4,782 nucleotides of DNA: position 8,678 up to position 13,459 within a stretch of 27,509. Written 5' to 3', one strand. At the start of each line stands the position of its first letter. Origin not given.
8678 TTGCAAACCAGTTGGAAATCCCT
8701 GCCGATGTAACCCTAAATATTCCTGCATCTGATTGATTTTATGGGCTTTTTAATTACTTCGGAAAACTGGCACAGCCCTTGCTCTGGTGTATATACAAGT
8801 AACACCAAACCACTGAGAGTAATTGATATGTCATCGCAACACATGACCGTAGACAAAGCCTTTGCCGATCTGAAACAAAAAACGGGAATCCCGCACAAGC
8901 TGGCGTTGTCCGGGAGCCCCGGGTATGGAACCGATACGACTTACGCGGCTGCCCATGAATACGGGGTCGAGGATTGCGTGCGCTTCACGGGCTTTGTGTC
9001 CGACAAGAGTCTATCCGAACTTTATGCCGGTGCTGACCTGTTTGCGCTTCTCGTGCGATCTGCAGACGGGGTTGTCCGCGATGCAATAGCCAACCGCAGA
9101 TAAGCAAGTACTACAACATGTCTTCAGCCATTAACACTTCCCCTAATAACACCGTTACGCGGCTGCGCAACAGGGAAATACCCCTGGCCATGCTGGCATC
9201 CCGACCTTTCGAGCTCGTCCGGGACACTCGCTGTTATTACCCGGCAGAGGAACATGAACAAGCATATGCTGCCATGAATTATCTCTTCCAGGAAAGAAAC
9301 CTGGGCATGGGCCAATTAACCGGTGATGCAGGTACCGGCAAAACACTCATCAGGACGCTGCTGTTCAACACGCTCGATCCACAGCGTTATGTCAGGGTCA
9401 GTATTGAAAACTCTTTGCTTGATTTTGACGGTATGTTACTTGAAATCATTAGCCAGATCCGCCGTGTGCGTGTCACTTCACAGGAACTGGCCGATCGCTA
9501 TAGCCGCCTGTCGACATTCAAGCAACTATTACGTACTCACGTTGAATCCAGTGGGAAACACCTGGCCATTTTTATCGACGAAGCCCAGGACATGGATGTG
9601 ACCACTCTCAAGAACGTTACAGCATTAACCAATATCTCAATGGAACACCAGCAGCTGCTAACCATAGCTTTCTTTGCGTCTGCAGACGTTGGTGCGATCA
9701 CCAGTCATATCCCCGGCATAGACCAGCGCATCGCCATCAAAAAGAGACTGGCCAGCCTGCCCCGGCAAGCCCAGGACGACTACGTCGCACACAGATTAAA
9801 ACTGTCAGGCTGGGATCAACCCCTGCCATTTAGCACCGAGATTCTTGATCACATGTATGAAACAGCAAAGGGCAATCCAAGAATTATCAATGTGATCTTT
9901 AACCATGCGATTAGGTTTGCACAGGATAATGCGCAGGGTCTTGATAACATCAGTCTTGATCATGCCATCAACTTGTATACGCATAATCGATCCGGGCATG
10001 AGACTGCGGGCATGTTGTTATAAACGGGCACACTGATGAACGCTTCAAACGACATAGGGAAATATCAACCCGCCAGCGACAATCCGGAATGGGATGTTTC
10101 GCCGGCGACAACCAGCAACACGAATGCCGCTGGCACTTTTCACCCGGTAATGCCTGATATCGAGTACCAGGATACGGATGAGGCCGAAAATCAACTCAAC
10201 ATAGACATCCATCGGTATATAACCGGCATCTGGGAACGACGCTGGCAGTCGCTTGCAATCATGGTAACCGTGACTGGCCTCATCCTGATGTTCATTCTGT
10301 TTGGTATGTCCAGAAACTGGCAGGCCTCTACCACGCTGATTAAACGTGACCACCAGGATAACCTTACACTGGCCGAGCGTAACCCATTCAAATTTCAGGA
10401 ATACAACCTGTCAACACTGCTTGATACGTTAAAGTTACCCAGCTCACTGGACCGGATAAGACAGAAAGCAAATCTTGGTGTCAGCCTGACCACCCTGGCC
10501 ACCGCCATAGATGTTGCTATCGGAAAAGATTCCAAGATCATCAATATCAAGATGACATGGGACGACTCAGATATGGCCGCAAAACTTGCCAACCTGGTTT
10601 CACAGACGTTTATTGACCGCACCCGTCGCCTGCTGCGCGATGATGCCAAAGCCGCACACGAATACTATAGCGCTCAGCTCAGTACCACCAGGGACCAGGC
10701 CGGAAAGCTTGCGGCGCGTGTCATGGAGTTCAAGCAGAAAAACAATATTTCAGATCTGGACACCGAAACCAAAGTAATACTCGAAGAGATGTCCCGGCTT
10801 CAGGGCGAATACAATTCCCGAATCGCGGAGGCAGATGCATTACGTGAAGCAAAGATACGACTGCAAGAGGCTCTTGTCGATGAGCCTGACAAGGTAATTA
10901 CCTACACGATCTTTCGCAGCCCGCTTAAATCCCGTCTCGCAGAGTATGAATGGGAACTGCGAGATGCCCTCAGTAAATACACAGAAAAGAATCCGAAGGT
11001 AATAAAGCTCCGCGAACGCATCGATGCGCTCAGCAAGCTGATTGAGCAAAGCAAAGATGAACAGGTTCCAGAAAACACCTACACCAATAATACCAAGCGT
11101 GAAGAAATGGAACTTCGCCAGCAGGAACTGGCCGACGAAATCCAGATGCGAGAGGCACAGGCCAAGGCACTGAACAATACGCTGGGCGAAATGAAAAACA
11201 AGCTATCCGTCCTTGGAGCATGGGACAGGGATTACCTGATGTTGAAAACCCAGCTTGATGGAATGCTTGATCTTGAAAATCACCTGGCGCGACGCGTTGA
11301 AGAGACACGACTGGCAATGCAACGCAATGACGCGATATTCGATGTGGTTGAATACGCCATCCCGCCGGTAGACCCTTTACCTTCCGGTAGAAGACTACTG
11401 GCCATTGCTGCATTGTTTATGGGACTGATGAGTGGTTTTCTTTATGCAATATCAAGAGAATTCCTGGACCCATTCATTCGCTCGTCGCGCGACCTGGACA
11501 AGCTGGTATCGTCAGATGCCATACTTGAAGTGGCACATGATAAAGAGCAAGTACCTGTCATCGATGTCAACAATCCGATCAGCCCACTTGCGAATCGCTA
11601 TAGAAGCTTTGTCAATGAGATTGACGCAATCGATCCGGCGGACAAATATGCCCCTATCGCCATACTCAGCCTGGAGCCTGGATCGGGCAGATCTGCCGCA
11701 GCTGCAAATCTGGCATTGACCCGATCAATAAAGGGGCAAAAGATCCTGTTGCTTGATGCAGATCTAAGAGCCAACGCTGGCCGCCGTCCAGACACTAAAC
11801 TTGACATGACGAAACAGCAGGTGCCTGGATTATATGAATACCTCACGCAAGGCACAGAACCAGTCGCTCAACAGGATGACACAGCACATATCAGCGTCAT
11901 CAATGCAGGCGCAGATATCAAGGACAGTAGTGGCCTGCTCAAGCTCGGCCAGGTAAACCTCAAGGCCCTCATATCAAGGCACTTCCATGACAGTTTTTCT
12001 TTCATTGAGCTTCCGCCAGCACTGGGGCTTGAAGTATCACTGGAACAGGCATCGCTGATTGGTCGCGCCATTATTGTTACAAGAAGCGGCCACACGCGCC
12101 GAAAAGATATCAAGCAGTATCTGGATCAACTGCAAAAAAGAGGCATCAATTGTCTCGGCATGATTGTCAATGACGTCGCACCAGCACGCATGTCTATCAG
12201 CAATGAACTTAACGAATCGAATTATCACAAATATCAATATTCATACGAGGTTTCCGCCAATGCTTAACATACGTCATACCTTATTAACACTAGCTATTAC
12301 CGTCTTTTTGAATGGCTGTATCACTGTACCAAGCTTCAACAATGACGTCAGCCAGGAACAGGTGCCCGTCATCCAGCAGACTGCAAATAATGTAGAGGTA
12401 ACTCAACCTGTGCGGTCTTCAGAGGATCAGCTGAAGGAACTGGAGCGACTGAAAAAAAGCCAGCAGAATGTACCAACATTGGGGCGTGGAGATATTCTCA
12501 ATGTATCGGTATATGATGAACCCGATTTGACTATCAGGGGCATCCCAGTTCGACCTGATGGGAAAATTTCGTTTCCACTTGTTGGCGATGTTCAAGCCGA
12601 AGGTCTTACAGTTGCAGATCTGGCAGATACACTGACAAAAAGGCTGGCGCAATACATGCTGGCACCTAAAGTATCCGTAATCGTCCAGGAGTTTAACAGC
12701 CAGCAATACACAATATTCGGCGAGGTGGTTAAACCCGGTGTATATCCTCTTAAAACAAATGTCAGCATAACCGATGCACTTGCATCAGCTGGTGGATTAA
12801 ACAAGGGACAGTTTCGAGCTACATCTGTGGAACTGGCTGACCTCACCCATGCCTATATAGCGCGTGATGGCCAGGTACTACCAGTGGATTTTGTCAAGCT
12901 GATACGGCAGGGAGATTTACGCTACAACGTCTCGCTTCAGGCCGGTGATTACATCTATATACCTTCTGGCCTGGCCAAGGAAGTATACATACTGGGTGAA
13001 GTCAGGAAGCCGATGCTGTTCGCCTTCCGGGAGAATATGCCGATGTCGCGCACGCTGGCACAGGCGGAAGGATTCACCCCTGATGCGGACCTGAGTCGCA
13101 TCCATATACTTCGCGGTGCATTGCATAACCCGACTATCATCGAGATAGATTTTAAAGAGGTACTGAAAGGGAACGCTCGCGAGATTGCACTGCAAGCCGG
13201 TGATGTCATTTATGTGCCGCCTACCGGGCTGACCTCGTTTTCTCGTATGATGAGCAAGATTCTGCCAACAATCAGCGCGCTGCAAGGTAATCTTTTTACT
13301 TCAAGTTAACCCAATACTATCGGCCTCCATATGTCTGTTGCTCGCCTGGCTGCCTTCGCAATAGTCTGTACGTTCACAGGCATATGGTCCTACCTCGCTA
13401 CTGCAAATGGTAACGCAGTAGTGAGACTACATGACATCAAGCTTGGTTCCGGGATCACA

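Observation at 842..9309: Fossil ~7.75 kb tandem duplication with reciprocal decay that gave the export genes their own sigma-54 promoter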

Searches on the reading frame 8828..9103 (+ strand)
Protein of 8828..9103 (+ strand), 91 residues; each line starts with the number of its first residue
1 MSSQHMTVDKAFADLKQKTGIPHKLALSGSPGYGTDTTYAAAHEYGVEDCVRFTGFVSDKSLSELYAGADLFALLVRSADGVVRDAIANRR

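Call 34: find_homologous_proteins(query=window:8828-9103:+, max_evalue=0.001)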
Query window:8828-9103:+ (91 aa): 2 proteins with E <= 0.001 among 4 candidates.
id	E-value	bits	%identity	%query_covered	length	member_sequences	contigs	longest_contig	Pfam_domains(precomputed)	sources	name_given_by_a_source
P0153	2.9e-52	192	100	100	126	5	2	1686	PF00534.27,PF13692.13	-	-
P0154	1.5e-37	145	65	100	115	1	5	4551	PF00534.27,PF13692.13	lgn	-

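Call 35: find_encoding_contigs(protein=P0154, flank=10000, max_places=6)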
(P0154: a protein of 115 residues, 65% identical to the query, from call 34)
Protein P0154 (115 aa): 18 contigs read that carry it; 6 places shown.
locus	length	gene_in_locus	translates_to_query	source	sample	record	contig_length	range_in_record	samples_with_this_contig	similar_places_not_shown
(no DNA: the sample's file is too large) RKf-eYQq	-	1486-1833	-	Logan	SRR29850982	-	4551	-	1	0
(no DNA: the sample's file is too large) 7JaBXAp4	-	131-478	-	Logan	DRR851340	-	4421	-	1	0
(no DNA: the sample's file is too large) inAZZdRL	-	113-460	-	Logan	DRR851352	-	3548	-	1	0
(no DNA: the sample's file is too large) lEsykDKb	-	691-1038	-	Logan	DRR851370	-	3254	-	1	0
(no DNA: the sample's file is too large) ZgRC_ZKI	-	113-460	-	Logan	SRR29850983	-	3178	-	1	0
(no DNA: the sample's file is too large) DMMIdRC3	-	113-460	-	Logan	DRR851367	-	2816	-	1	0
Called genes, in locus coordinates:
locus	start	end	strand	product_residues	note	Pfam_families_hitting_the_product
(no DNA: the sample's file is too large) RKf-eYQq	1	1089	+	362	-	?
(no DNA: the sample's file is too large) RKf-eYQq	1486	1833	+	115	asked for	PF00534:Glycos_transf_1, PF13692:Glyco_trans_1_4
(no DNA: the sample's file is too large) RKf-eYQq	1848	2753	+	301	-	PF13191:AAA_16 (weak), PF13401:AAA_22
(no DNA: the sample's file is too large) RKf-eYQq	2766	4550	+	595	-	?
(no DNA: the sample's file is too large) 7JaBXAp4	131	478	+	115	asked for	PF00534:Glycos_transf_1, PF13692:Glyco_trans_1_4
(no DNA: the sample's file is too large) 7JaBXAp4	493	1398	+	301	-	PF13191:AAA_16 (weak), PF13401:AAA_22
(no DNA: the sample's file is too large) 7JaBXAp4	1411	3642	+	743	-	PF13614:AAA_31 (faint), PF01656:CbiA (weak), PF10609:ParA (weak)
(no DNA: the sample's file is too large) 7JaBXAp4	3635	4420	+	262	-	?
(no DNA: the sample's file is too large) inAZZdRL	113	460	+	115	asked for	PF00534:Glycos_transf_1, PF13692:Glyco_trans_1_4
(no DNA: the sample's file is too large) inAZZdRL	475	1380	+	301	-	PF13191:AAA_16 (weak), PF13401:AAA_22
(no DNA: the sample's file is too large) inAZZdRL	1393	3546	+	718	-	?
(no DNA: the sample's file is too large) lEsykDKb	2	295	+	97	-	?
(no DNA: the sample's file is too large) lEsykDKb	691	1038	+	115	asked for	PF00534:Glycos_transf_1, PF13692:Glyco_trans_1_4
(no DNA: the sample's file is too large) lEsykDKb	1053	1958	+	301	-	PF13191:AAA_16 (weak), PF13401:AAA_22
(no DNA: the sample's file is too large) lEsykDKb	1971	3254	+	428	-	?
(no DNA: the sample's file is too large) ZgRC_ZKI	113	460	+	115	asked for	PF00534:Glycos_transf_1, PF13692:Glyco_trans_1_4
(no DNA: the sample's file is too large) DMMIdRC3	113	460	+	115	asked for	PF00534:Glycos_transf_1, PF13692:Glyco_trans_1_4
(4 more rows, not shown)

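Call 36: find_encoding_contigs(protein=P0153, flank=10000, max_places=4)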
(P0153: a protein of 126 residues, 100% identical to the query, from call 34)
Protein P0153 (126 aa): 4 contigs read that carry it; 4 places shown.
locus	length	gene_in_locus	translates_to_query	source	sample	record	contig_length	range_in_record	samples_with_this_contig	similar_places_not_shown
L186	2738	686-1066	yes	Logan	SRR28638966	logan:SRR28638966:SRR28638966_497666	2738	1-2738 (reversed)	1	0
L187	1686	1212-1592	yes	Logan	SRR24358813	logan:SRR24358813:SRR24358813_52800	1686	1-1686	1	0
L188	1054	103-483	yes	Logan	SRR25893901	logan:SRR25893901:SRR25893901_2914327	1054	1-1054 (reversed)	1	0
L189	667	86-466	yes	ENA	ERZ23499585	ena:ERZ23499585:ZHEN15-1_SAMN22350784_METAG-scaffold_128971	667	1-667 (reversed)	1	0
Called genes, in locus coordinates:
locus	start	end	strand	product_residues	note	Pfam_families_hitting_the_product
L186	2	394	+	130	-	?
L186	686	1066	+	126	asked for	PF13692:Glyco_trans_1_4 (weak), PF00534:Glycos_transf_1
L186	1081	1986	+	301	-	PF13191:AAA_16 (weak), PF13401:AAA_22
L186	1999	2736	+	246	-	?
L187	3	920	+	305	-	?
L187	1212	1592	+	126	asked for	PF13692:Glyco_trans_1_4 (weak), PF00534:Glycos_transf_1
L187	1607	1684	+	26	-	?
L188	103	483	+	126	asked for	PF13692:Glyco_trans_1_4 (weak), PF00534:Glycos_transf_1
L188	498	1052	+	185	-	?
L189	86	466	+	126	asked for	PF13692:Glyco_trans_1_4 (weak), PF00534:Glycos_transf_1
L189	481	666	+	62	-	?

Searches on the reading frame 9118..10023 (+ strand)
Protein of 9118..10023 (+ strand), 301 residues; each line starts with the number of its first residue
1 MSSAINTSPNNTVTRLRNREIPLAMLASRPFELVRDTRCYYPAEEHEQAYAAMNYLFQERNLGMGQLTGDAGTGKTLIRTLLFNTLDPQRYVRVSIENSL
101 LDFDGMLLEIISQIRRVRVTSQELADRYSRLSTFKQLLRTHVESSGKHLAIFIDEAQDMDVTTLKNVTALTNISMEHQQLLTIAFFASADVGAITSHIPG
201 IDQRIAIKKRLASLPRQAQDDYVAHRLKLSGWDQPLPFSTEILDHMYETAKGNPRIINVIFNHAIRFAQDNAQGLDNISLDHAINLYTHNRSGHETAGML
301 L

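Call 4: search_protein_families(library=pfam, proteins=[window:9118-10023:+], max_evalue=0.001)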
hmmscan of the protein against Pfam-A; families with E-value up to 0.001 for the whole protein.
window:9118-10023:+ (301 aa): 3 families
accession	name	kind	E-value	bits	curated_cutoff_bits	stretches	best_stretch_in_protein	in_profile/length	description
PF13401.12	AAA_22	-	1.4e-11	45.3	27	1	63-188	6-123/130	AAA domain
PF13191.12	AAA_16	-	2.7e-06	28.4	32.6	1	64-173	26-158/167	AAA ATPase domain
PF09848.15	SLFN-g3_helicase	-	0.00013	21.8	24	1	68-161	7-93/354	Schlafen group 3, DNA/RNA helicase domain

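Call 12: find_homologous_proteins(query=window:9118-10023:+, max_evalue=1e-30)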
Query window:9118-10023:+ (301 aa): 32 proteins with E <= 1e-30 among 1294 candidates.
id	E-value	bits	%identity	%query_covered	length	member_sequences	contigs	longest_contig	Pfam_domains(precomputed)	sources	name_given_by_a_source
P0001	3.9e-185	632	95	100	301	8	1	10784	PF13401.13,PF13191.13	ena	-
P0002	2.7e-171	587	88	100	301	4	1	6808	PF13401.13,PF13191.13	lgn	-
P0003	4.5e-61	225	44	84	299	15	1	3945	PF13401.13,PF13191.13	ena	-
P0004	5.4e-60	222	44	92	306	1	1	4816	PF13401.13,PF13191.13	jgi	-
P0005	1.6e-58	217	44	91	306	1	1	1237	PF13401.13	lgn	-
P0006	1.4e-57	214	40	90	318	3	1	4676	PF13401.13,PF13191.13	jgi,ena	jgi:general secretion pathway protein A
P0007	2.3e-57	213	42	81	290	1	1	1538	PF13401.13,PF13191.13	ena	-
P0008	2.3e-57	213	42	81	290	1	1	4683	PF13401.13,PF13191.13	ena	-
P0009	1.3e-56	211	46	77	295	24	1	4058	PF13401.13,PF13191.13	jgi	-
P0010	9.6e-55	204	44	86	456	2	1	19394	PF13401.13,PF13191.13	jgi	jgi:general secretion pathway protein A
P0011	1.6e-54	204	41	83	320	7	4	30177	PF13401.13,PF13191.13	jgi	jgi:general secretion pathway protein A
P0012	4.3e-54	202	42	79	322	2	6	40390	PF13401.13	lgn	-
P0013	8.5e-54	201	41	82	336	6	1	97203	PF13401.13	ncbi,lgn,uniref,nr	ncbi:hypothetical protein CKO31_07580 [Thiohalocapsa halophila]|uniref:ORC1/DEAH AAA+ ATPase domain-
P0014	1.0e-53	201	42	85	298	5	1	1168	PF13401.13,PF13191.13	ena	-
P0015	1.5e-53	201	42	85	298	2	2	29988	PF13401.13,PF13191.13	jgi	jgi:type II secretory pathway predicted ATPase ExeA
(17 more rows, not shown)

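Call 13: find_related_loci(query=window:9118-10023:+, collection=genome_contigs, flank=10000)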
Query window:9118-10023:+ (301 aa) in genome_contigs; peptide patterns used: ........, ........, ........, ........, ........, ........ (x = any residue, [..] = any of these).
276 stretches matched a pattern; 39 encode a relative of the query (tblastn E <= 1e-3); 39 distinct loci.
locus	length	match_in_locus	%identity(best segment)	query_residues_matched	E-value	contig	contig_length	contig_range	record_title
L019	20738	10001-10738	41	30-275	9e-60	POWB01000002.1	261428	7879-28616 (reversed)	MAG: Halochromatium sp. isolate A10 NODE_2_length_261428_cov_11.493971, whole genome shotgun sequence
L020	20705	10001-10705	28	26-265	1e-22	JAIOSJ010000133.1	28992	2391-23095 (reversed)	MAG: Thermoanaerobaculales bacterium isolate SMBSF41 bin_20_k127_322034, whole genome shotgun sequence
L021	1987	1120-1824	28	26-265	7e-21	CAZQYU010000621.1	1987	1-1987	MAG TPA_asm: uncultured Thermoanaerobaculia bacterium isolate SRP214966_co3_119 genome assembly, contig: NODE_152773_len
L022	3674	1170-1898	27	30-279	7e-21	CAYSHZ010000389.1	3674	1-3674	MAG TPA_asm: uncultured Thermoanaerobaculia bacterium isolate binchicken_co67_263 genome assembly, contig: NODE_33684_le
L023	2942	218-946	26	30-279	1e-20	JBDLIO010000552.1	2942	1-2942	MAG: Acidobacteriota bacterium isolate MAG033 MAG033_552, whole genome shotgun sequence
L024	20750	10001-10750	28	26-282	2e-20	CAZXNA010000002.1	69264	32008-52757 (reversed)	MAG TPA_asm: uncultured Thermoanaerobaculia bacterium isolate binchicken_co64_62 genome assembly, contig: NODE_190_lengt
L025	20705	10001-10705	27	26-265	3e-20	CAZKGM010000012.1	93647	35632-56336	MAG TPA_asm: uncultured Thermoanaerobaculia bacterium isolate binchicken_co163_178 genome assembly, contig: NODE_186_len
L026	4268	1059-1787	27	30-279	4e-20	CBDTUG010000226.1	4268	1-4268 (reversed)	MAG TPA_asm: uncultured Thermoanaerobaculia bacterium isolate SRR7614707_binner12_Refined_9 genome assembly, contig: ERZ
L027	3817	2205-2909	28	26-265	5e-20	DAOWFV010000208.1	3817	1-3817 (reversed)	MAG TPA_asm: Acidobacteriota bacterium isolate CSMAG_1974 CSMAG_1974_k141_3359977_length_3817_cov_13.1697, whole genome 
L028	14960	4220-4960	27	26-279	5e-20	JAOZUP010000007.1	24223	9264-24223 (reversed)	MAG: Thermoanaerobaculales bacterium isolate GMC8.metabat2.114 GMC8_1217_length_24223_cov_7.907895, whole genome shotgun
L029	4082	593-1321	26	30-279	8e-20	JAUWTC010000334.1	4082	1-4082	MAG: Holophagae bacterium isolate CSMAG_2570 CSMAG_2570_k127_2746830_length_4082_cov_109.6536, whole genome shotgun sequ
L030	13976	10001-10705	29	26-265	1e-19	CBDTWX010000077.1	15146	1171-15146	MAG TPA_asm: uncultured Thermoanaerobaculia bacterium isolate ERR2431952_concoct_53 genome assembly, contig: ERZ23880211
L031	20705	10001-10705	28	26-265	2e-19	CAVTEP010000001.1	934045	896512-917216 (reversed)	MAG: Candidatus Sulfomarinibacteraceae bacterium isolate MFD09779.bin.1.340 genome assembly, contig: contig_13058, whole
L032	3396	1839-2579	28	26-279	2e-19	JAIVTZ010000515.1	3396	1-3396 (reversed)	MAG: Deltaproteobacteria bacterium isolate HYP3_US_05_8 NODE_4467_length_3396_cov_0.989599, whole genome shotgun sequenc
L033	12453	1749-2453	26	26-265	3e-19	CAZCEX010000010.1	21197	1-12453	MAG TPA_asm: uncultured Thermoanaerobaculia bacterium isolate SRP155585_co2_217 genome assembly, contig: NODE_1151_lengt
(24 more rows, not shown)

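Call 14: find_encoding_contigs(protein=P0001, flank=10000, max_places=6)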
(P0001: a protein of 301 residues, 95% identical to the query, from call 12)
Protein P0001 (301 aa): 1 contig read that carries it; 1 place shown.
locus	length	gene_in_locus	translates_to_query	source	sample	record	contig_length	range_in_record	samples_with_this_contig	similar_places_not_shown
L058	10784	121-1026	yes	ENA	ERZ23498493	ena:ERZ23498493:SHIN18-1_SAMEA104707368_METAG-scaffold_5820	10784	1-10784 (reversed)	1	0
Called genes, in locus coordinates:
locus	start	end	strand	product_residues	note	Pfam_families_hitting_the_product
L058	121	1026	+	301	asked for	PF13191:AAA_16 (weak), PF13401:AAA_22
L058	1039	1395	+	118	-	-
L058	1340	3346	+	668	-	PF01656:CbiA (faint), PF10609:ParA (faint)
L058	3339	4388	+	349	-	PF02563:Poly_export, PF10531:SLBB (weak), PF22461:SLBB_2, PF10531:SLBB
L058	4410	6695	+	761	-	PF02927:CelD_N, PF00759:Glyco_hydro_9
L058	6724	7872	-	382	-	-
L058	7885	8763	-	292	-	PF00535:Glycos_transf_2, PF13641:Glyco_tranf_2_3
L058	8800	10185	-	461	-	PF04932:Wzy_C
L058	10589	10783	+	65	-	?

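Call 15: find_encoding_contigs(protein=P0002, flank=10000, max_places=6)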
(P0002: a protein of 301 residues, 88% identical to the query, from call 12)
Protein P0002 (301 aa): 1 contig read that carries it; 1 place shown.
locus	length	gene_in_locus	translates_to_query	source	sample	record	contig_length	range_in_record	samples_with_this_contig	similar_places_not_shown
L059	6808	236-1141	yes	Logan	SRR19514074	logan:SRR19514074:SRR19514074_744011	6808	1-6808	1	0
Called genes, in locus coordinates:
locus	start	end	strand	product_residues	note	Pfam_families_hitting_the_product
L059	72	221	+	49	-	-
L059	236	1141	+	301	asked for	PF13191:AAA_16 (weak), PF13401:AAA_22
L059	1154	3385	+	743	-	PF01656:CbiA (weak), PF10609:ParA (weak)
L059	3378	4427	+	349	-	PF02563:Poly_export, PF10531:SLBB (weak), PF22461:SLBB_2, PF10531:SLBB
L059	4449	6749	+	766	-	PF02927:CelD_N, PF00759:Glyco_hydro_9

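Call 42: search_protein_families(library=ncbifam, proteins=[window:9118-10023:+], max_evalue=0.00001)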
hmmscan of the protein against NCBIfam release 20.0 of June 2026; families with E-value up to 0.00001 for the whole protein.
window:9118-10023:+ (301 aa): 1 family
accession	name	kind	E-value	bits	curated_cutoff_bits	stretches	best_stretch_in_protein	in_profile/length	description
TIGR03015.1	pepcterm_ATPase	hypoth_equivalog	1.3e-32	113.3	324.5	1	26-265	8-243/269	XrtA/PEP-CTERM system-associated ATPase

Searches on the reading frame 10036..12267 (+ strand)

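Call 5: search_protein_families(library=pfam, proteins=[window:10036-12267:+], max_evalue=0.001)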
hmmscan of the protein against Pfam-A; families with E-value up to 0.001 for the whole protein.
window:10036-12267:+ (743 aa): 3 families
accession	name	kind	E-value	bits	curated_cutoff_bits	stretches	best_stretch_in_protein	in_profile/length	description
PF01656.29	CbiA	-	1.4e-05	25.5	25.4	1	541-720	1-91/125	CobQ/CobB/MinD/ParA nucleotide binding domain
PF10609.15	ParA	-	2.5e-05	24.3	27.1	1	541-712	6-173/246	NUBPL iron-transfer P-loop NTPase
PF13614.12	AAA_31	-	0.00017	22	27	1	541-632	4-94/177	AAA domain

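Call 42: search_protein_families(library=ncbifam, proteins=[window:10036-12267:+], max_evalue=0.00001)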
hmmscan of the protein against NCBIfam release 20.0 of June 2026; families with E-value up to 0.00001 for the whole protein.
window:10036-12267:+ (743 aa): 9 families
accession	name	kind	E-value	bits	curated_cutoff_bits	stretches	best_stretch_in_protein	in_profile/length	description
TIGR03007.1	pepcterm_ChnLen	equivalog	9.8e-32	109.8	278.85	1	141-491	96-452/498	XrtA system polysaccharide chain length determinant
NF007350.0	PRK09841.1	equivalog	6.4e-17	60.9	1248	1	500-738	493-723/726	tyrosine-protein kinase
TIGR03017.1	EpsF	equivalog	1.1e-16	60.6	422.75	1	154-491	119-435/444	chain length determinant protein EpsF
TIGR01007.1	eps_fam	subfamily_domain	3.7e-14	52.8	108.05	1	537-715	16-191/204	polysaccharide biosynthesis tyrosine autokinase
TIGR03018.1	pepcterm_TyrKin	hypoth_equivalog_domain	1.1e-13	51.1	230.65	1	511-712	4-207/207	XrtA-associated tyrosine autokinase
NF008568.0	PRK11519.1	equivalog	6.2e-13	47.8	1068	1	543-738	531-716/720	tyrosine-protein kinase Wzc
TIGR03029.1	EpsG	equivalog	6.5e-12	45.2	313.8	1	540-713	105-274/274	chain length determinant protein tyrosine kinase EpsG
TIGR01006.1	polys_exp_MPA1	subfamily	4.6e-09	36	296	1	52-200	4-152/226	CspC family polysaccharide chain length determinant protein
TIGR01005.1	eps_transp_fam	subfamily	2e-08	32.9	411.7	1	541-738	549-743/754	exopolysaccharide transport protein family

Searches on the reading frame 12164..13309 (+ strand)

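Call 5: search_protein_families(library=pfam, proteins=[window:12164-13309:+], max_evalue=0.001)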
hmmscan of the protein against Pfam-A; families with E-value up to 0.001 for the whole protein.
window:12164-13309:+ (381 aa): 4 families
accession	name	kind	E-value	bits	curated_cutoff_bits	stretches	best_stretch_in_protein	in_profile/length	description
PF22461.2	SLBB_2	-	4.5e-24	84.8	27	2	180-266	1-79/79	SLBB domain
PF02563.21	Poly_export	-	7.2e-23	81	28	1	102-174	5-76/77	Polysaccharide biosynthesis/export protein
PF10531.15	SLBB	-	4.7e-18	65.2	27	2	274-318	2-46/55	SLBB domain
PF08007.18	JmjC_2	-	0.00022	21.2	22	0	338-354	85-101/127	JmjC domain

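Call 42: search_protein_families(library=ncbifam, proteins=[window:12260-13309:+], max_evalue=0.00001)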
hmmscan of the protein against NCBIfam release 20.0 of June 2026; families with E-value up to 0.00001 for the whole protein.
window:12260-13309:+ (349 aa): 5 families
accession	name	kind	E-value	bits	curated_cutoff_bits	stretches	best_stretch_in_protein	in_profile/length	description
TIGR03027.2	pepcterm_export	equivalog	6.6e-46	156.1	180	2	74-237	5-167/169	XrtA/PEP-CTERM system exopolysaccharide export protein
NF011658.0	PRK15078.1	subfamily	4.4e-43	147.5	333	1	31-342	46-367/380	polysaccharide export protein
TIGR03028.1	EpsE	equivalog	5.4e-38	130.7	262.65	1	74-288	4-211/239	polysaccharide export protein EpsE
NF041843.1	EpsY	equivalog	8.7e-27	93.7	320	1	72-181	53-161/211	exopolysaccharide export protein EpsY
NF011722.0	PRK15175.1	equivalog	1.7e-07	30.4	456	1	97-223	107-233/355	Vi polysaccharide ABC transporter protein VexA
